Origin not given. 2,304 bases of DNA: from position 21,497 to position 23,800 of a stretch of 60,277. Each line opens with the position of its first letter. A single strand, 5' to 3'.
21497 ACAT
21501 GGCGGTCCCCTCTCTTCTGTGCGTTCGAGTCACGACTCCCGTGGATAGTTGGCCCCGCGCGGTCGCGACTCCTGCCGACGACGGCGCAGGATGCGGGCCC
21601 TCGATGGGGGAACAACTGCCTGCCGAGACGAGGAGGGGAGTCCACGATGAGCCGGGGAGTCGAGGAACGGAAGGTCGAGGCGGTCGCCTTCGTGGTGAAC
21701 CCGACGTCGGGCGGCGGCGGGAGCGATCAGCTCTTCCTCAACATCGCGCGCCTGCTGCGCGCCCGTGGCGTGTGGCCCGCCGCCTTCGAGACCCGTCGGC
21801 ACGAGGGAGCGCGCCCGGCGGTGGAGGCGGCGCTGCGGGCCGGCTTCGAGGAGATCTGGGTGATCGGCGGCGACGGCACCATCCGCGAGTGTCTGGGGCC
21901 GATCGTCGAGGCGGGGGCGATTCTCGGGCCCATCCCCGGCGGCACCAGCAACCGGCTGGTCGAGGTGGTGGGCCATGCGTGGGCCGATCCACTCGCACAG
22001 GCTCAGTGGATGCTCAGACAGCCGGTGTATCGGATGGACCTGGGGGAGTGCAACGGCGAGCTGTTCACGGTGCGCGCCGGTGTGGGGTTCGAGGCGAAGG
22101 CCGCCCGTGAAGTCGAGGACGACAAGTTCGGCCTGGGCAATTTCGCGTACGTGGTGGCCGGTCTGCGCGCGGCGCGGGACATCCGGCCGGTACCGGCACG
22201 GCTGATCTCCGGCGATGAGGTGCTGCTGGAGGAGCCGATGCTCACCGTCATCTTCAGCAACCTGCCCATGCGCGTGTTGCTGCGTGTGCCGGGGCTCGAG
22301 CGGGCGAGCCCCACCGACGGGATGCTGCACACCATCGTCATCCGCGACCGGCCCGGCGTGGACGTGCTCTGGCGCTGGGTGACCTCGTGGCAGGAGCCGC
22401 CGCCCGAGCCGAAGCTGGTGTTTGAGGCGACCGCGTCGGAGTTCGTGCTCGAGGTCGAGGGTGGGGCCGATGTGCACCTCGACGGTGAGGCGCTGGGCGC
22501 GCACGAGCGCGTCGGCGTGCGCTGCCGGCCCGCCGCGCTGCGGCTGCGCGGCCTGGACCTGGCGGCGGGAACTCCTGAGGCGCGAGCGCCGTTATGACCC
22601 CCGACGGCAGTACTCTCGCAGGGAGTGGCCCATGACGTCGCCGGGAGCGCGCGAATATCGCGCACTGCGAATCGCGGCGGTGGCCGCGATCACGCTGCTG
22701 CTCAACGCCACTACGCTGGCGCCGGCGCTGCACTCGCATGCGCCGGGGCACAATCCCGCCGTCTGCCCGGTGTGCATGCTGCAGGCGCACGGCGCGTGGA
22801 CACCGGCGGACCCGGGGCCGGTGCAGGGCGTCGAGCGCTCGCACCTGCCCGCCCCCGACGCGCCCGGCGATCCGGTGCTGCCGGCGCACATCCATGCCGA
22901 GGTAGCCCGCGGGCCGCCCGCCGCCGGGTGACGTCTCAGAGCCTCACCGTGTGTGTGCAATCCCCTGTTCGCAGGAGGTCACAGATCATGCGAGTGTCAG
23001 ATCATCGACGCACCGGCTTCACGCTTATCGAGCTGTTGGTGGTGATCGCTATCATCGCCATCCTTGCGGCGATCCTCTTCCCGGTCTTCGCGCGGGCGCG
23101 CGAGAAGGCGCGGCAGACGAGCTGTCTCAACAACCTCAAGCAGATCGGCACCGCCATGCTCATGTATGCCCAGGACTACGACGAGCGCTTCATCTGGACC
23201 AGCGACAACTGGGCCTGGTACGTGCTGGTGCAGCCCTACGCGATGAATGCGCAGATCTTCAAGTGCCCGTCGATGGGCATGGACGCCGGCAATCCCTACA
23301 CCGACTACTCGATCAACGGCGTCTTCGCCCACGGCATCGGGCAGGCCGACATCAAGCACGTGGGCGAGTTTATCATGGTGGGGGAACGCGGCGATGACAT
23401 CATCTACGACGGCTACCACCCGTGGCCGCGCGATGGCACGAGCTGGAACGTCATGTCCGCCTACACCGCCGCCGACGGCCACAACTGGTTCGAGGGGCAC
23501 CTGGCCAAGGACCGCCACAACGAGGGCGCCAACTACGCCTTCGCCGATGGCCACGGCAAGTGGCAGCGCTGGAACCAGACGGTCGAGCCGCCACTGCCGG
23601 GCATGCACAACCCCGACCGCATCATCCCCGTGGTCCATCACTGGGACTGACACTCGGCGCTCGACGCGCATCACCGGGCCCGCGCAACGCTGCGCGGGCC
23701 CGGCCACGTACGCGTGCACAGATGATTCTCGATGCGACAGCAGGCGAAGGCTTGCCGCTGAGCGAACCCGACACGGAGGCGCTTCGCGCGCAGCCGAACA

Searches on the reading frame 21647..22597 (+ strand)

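Call 32: search_protein_families(library=pfam, proteins=[window:21647-22597:+], max_evalue=0.0001)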
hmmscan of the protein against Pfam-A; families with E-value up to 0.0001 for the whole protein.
window:21647-22597:+ (316 aa): 2 families
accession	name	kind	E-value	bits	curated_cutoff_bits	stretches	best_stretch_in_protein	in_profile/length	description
PF00781.29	DAGK_cat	-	3.3e-18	65.9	23.6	1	13-135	2-125/125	Diacylglycerol kinase catalytic domain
PF19279.4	YegS_C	-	2.1e-06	28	27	1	146-300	5-156/158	YegS C-terminal NAD kinase beta sandwich-like domain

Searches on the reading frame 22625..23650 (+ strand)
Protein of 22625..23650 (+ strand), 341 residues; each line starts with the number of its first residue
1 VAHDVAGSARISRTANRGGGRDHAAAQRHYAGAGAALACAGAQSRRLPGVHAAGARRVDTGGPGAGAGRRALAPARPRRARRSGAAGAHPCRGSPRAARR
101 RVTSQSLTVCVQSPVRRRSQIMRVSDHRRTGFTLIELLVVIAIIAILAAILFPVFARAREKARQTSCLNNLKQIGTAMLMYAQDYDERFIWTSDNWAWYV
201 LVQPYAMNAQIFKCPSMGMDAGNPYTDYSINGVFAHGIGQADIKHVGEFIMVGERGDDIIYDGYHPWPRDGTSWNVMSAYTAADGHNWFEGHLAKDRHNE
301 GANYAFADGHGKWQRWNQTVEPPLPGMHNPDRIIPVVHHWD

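Call 32: search_protein_families(library=pfam, proteins=[window:22625-23650:+], max_evalue=0.0001)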
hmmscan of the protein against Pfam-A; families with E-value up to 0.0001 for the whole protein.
window:22625-23650:+ (341 aa): 2 families
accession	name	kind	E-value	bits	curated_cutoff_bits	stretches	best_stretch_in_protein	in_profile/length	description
PF07963.17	N_methyl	-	1.3e-09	37.7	21.2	1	127-152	2-27/27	Prokaryotic N-terminal methylation motif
PF07596.16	SBP_bac_10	-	3.4e-09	37.6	23.3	1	157-187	2-32/268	Protein of unknown function (DUF1559)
